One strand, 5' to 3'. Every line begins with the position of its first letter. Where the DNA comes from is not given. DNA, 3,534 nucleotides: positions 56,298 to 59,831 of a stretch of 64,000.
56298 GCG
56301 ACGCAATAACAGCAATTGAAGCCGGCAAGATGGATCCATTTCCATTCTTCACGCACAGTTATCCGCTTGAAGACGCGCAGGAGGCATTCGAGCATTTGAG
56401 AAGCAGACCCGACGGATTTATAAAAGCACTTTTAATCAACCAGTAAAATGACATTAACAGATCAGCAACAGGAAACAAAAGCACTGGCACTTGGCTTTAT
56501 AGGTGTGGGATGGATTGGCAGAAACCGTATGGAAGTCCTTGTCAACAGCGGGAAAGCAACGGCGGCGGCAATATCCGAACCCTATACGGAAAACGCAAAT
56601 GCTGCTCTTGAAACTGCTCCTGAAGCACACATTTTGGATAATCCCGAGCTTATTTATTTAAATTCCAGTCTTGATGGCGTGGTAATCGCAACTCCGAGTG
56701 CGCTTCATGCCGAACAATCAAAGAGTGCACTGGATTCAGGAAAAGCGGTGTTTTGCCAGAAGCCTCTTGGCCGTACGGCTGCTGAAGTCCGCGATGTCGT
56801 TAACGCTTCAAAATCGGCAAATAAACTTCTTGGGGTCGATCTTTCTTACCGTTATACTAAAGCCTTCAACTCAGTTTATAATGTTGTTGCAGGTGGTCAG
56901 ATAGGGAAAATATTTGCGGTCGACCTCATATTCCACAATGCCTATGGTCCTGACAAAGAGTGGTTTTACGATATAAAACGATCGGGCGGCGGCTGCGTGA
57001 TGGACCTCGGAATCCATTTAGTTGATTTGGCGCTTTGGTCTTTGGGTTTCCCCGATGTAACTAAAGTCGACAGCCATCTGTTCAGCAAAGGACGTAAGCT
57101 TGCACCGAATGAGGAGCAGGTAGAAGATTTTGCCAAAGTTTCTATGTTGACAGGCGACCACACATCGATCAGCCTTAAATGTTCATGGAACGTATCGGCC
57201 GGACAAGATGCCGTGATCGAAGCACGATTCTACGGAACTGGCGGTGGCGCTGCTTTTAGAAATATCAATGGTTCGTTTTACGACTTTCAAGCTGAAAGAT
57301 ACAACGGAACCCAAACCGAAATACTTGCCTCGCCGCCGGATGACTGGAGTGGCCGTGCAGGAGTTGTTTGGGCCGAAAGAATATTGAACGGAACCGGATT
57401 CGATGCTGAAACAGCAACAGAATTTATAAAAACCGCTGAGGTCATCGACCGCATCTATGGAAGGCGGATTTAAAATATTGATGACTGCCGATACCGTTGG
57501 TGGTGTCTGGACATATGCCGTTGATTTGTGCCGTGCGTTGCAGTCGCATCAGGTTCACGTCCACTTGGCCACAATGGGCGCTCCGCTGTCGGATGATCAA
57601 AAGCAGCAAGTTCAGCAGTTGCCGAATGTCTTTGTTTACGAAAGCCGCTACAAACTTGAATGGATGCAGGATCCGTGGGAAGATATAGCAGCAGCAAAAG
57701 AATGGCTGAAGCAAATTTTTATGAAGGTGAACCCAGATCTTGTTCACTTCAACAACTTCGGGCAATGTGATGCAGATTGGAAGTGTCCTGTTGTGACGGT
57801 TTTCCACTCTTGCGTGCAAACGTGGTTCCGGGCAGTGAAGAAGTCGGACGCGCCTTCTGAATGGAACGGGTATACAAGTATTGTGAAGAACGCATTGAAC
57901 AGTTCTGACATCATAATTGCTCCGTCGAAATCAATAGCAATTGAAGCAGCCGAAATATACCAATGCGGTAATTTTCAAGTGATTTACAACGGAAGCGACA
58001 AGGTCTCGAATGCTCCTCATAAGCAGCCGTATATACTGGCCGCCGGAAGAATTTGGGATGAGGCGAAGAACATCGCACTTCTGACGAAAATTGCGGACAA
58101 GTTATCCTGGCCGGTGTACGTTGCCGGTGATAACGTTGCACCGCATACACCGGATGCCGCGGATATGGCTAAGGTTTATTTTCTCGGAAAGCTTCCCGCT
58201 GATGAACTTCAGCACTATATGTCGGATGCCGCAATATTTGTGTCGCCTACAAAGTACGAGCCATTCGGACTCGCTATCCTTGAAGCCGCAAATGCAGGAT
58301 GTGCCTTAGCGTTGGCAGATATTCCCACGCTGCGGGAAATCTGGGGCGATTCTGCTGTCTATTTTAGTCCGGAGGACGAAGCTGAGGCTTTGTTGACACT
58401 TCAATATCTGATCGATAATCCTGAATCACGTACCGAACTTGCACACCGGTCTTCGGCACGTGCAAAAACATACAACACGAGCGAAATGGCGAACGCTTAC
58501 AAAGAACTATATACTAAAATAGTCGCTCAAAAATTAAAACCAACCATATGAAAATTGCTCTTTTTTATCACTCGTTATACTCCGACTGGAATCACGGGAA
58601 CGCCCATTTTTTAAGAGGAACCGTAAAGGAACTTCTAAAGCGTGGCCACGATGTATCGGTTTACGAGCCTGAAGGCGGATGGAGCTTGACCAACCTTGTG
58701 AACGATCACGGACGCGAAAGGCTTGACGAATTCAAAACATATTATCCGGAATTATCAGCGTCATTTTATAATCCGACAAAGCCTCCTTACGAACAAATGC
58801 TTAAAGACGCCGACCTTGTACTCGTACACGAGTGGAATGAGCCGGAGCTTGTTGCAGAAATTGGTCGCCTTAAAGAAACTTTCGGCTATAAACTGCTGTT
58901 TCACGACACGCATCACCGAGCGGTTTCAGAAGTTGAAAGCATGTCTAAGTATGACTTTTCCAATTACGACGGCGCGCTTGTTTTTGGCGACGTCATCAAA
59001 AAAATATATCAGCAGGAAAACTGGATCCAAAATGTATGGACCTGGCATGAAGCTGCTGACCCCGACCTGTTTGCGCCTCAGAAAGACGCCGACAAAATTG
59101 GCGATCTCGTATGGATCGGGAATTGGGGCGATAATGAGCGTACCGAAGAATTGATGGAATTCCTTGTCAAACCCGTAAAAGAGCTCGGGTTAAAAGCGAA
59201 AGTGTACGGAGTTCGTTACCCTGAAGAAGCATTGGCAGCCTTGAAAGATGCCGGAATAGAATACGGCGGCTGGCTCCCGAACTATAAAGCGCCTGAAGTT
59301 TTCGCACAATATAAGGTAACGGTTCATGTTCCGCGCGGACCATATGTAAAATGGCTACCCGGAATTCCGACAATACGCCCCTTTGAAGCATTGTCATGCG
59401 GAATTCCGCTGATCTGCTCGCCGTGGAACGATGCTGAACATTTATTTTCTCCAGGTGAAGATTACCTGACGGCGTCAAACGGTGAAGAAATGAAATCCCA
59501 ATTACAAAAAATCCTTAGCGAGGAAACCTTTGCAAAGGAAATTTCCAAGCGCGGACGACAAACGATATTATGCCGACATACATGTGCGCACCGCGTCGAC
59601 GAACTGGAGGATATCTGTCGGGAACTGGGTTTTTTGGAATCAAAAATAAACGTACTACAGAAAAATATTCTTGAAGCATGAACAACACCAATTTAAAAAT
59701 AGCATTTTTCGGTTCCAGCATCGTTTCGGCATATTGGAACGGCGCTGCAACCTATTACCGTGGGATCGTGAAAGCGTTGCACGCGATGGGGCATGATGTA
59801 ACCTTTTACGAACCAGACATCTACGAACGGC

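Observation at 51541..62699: Eleven-gene sugar-modification operon with no export or polymerase genes: product unknown, probably cytoplasmic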

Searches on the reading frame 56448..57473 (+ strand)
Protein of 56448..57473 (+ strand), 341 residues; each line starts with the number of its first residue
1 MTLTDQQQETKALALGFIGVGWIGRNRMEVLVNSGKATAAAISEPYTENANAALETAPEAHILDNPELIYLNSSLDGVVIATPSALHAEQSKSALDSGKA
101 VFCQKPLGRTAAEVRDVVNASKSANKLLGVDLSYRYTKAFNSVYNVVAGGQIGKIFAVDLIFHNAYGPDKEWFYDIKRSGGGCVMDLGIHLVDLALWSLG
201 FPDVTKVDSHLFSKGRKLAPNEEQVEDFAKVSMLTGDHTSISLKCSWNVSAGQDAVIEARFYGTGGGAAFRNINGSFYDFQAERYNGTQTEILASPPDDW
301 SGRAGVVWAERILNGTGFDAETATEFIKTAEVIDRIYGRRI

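Call 3: search_protein_families(library=pfam, proteins=[window:56448-57473:+], max_evalue=0.001)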
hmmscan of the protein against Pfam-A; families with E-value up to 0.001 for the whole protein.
window:56448-57473:+ (341 aa): 4 families
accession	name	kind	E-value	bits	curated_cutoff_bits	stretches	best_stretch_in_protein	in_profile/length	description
PF22725.1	GFO_IDH_MocA_C3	-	8e-21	74.8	27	1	143-267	4-122/124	GFO/IDH/MocA C-terminal domain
PF01408.29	GFO_IDH_MocA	-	1.9e-17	64.5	24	1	15-131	3-119/120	Oxidoreductase family, NAD-binding Rossmann fold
PF02894.22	GFO_IDH_MocA_C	-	1.9e-07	31.5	22.9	1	147-267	4-126/218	Oxidoreductase family, C-terminal alpha/beta domain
PF16490.10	Oxidoreduct_C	-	0.00019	21.7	27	1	171-205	46-78/278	Putative oxidoreductase C terminal domain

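Call 4: search_protein_families(library=ncbifam, proteins=[window:56448-57473:+], max_evalue=0.001)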
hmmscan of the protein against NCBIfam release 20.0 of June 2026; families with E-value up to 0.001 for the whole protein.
window:56448-57473:+ (341 aa): 9 families
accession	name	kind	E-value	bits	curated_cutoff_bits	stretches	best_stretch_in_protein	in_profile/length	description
TIGR04380.1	myo_inos_iolG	equivalog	2.1e-29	102.4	355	1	13-272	2-254/330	inositol 2-dehydrogenase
NF052479.1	LevoglcsnDh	equivalog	9.6e-19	67.3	650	1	63-209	62-210/386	levoglucosan dehydrogenase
NF008607.0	PRK11579.1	subfamily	1.3e-18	67.1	330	1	12-210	4-200/346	oxidoreductase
NF052679.1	InsChiInosDhIolG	equivalog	4.4e-18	65.4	540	1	13-252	3-234/343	bifunctional inositol 2-dehydrogenase/D-chiro-inositol 1-dehydrogenase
NF041392.1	XylDh_Gfo6_Halo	equivalog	2.9e-16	59.2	350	1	6-219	10-231/350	D-xylose 1-dehydrogenase Gfo6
NF058563.1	BT_2159_fam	equivalog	4.5e-16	58.8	650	1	15-198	3-182/350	disaccharide 3-dehydrogenase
NF040723.1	UDP-GlcNAcDh_Arch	equivalog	4.9e-15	55.8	450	1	14-233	2-203/302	UDP-N-acetylglucosamine 3-dehydrogenase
NF007574.0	PRK10206.1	equivalog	2.7e-10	39.8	352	1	65-222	56-208/345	oxidoreductase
NF058561.1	BT_2158_fam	equivalog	2.8e-10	39.4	750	1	10-160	33-182/487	glycoside 3-dehydrogenase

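Call 23: search_solved_structures(query=window:56448-57473:+, max_evalue=1e-10)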
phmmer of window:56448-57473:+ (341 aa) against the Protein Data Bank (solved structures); distinct sequences matched with E-value up to 1e-10: 36.
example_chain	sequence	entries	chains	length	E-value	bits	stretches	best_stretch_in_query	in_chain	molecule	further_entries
3e18_A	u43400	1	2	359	2.1e-18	70.2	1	17-209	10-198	oxidoreductase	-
6jw6_A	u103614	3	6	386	8.1e-18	68.3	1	14-211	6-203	Dehydrogenase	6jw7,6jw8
2glx_A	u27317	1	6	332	1.5e-17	67.4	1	41-200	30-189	1,5-anhydro-D-fructose reductase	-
7xr9_A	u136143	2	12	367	2e-17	67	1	13-275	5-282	DgpA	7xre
9m37_A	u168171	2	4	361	2.2e-17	66.9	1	13-201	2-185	P581a DgpA2 and isoorientin complex structure | Gfo/Idh/MocA family protein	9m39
6nor_A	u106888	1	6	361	4.9e-16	62.4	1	12-259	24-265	Putative NAD dependent dehydrogenase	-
3kux_A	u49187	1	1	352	7.8e-16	61.8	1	14-216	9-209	Putative oxidoreductase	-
4hkt_A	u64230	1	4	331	1.8e-15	60.6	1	13-206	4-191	Inositol 2-dehydrogenase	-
8w9s_A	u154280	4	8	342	1.8e-15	60.6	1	11-270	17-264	NADH-dependent dihydrogenase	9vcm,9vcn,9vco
3e82_A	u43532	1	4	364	5e-15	59.1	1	13-252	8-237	Putative oxidoreductase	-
3ec7_A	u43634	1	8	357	1.8e-14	57.3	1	12-165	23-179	Putative Dehydrogenase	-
1evj_A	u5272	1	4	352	4.3e-14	56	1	63-203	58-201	GLUCOSE-FRUCTOSE OXIDOREDUCTASE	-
1ofg_A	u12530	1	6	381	4.6e-14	55.9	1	63-203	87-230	GLUCOSE-FRUCTOSE OXIDOREDUCTASE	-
1ryd_A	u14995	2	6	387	4.8e-14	55.9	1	63-203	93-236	glucose-fructose oxidoreductase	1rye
1h6a_A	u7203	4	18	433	5.9e-14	55.6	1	63-203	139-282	PRECURSOR FORM OF GLUCOSE-FRUCTOSE OXIDOREDUCTASE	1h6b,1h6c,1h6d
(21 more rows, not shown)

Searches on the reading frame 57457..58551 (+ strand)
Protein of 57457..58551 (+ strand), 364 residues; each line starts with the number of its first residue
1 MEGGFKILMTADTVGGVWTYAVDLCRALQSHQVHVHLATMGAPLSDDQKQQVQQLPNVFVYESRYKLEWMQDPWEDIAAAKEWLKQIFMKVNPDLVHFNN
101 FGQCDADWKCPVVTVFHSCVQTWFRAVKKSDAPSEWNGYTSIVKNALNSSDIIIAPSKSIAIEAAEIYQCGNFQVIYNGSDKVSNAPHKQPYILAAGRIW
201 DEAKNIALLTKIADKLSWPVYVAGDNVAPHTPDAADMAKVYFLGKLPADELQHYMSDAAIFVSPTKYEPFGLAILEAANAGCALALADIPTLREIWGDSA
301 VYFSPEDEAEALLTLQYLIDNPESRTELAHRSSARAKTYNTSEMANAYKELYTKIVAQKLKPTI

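Call 3: search_protein_families(library=pfam, proteins=[window:57457-58551:+], max_evalue=0.001)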
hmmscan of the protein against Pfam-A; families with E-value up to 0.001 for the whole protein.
window:57457-58551:+ (364 aa): 6 families
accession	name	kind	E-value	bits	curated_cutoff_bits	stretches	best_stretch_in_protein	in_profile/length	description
PF13439.12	Glyco_transf_4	-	8.6e-20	71.9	28.5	1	14-181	1-167/170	Glycosyltransferase Family 4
PF13692.12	Glyco_trans_1_4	-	1e-18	68.4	27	1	191-313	2-134/142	Glycosyl transferases group 1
PF00534.26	Glycos_transf_1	-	1.9e-16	60.5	26.4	1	182-330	7-167/172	Glycosyl transferases group 1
PF13524.12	Glyco_trans_1_2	-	2.6e-07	31.1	25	1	208-342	5-135/144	Glycosyl transferase-like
PF13579.12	Glyco_trans_4_4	-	5e-07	30.6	29.7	1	15-166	1-144/158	Glycosyl transferase 4-like domain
PF13477.12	Glyco_trans_4_2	-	5.9e-05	23.7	23.4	1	7-154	2-136/139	Glycosyl transferase 4-like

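Call 4: search_protein_families(library=ncbifam, proteins=[window:57457-58551:+], max_evalue=0.001)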
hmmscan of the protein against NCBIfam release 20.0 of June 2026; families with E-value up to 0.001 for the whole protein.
window:57457-58551:+ (364 aa): 15 families
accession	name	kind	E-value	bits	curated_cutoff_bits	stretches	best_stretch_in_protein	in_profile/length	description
TIGR03999.1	thiol_BshA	equivalog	8.1e-14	51.3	273.7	1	238-356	255-374/375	N-acetyl-alpha-D-glucosaminyl L-malate synthase BshA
TIGR04047.1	MSMEG_0565_glyc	hypoth_equivalog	2.5e-09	36.7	259.85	1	236-353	255-372/373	MSMEG_0565 family glycosyltransferase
TIGR02149.1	glgA_Coryne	subfamily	8.2e-09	35.1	302.4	1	124-356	119-391/391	glycogen synthase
NF053787.1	GlcN_PG_synth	equivalog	1.9e-08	33.6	480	1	9-331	9-336/361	N-acetylglucosaminyl phosphatidylglycerol synthase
TIGR03449.1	mycothiol_MshA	equivalog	2e-08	33.5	462.5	1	239-356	285-404/406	D-inositol-3-phosphate glycosyltransferase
NF041876.1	EPS_EpsE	equivalog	3.6e-07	29.8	400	1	239-338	277-378/389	exopolysaccharide biosynthesis GT4 family glycosyltransferase EpsE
NF053513.1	Gtran_IagA_BgsA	equivalog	6.7e-07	28.6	460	1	237-356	215-332/333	LTA glycolipid anchor biosynthesis glycosyltransferase, IagA/BgsA family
NF038229.1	Glyco4_Geo_Pelo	equivalog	2.3e-06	26.9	400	1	236-356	216-337/338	GPMC system family 4 glycosyltransferase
NF050063.1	ProtGlycPglJ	equivalog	8.2e-06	25.3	500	1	150-347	145-358/363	N-acetylgalactosamine-N,N'-diacetylbacillosaminyl-diphospho-undecaprenol 4-alpha-N-acetylgalactosaminyltransferase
NF038295.1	EPS_HpsP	equivalog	1e-05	24.8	550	1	252-355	282-387/388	hormogonium polysaccharide biosynthesis glycosyltransferase HpsP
NF047881.1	glyco_SdgB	exception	1e-05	24.4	800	1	240-350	380-491/496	serine-aspartate repeat adhesin O-glycosyltransferase SdgB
TIGR04348.1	TIGR04348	equivalog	2.1e-05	23.7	300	1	235-350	190-306/310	selenoneine biosynthesis selenosugar synthase SenB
NF038255.1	exopoly_VpsD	equivalog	2.9e-05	23.1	300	1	238-356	263-380/381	VpsD family glycosyltransferase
NF049987.1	DaglGlyslTfaseDgs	equivalog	6e-05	22.1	500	0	94-181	45-134/332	processive diacylglycerol alpha-glucosyltransferase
NF041010.1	glycosy_Agl16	equivalog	0.00067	18.6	575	0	90-354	71-350/352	glycosylation protein Agl16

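Call 95: search_solved_structures(query=window:57457-58551:+, max_evalue=0.001)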
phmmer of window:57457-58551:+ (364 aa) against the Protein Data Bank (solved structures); distinct sequences matched with E-value up to 0.001: 4.
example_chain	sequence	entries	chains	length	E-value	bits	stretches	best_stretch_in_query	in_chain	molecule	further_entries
6kih_A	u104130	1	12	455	4.4e-05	25.9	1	239-359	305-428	Tll1590 protein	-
4n9w_A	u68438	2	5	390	7e-05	25.2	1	193-355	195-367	GDP-mannose-dependent alpha-(1-2)-phosphatidylinositol mannosyltransferase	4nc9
2gej_A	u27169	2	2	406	7.9e-05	25.1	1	193-355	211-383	PHOSPHATIDYLINOSITOL MANNOSYLTRANSFERASE (PimA)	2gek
6tvp_A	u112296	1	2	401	0.00015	24.1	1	243-354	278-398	Alpha-maltose-1-phosphate synthase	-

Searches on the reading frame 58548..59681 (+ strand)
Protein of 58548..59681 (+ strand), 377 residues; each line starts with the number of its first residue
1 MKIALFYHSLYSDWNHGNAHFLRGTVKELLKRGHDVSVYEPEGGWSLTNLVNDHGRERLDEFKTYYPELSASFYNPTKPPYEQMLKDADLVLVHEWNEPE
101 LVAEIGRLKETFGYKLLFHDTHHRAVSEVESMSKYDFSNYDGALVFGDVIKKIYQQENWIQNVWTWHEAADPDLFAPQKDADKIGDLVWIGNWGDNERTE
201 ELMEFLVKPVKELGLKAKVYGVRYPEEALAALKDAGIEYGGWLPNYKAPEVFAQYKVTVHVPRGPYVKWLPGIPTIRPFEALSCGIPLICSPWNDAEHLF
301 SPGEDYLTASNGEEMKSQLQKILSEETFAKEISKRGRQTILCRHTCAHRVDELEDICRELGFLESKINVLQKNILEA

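Call 3: search_protein_families(library=pfam, proteins=[window:58548-59681:+], max_evalue=0.001)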
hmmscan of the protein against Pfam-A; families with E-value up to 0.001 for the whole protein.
window:58548-59681:+ (377 aa): 3 families
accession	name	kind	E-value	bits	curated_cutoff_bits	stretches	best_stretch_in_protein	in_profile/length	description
PF13524.12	Glyco_trans_1_2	-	3e-36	124.9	25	1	204-355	3-144/144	Glycosyl transferase-like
PF13692.12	Glyco_trans_1_4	-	0.00024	21.8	27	1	187-324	4-141/142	Glycosyl transferases group 1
PF00534.26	Glycos_transf_1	-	0.00034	20.6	26.4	1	276-338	107-171/172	Glycosyl transferases group 1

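Call 4: search_protein_families(library=ncbifam, proteins=[window:58548-59681:+], max_evalue=0.001)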
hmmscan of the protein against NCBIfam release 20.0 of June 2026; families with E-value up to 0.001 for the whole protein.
window:58548-59681:+ (377 aa): 0 families
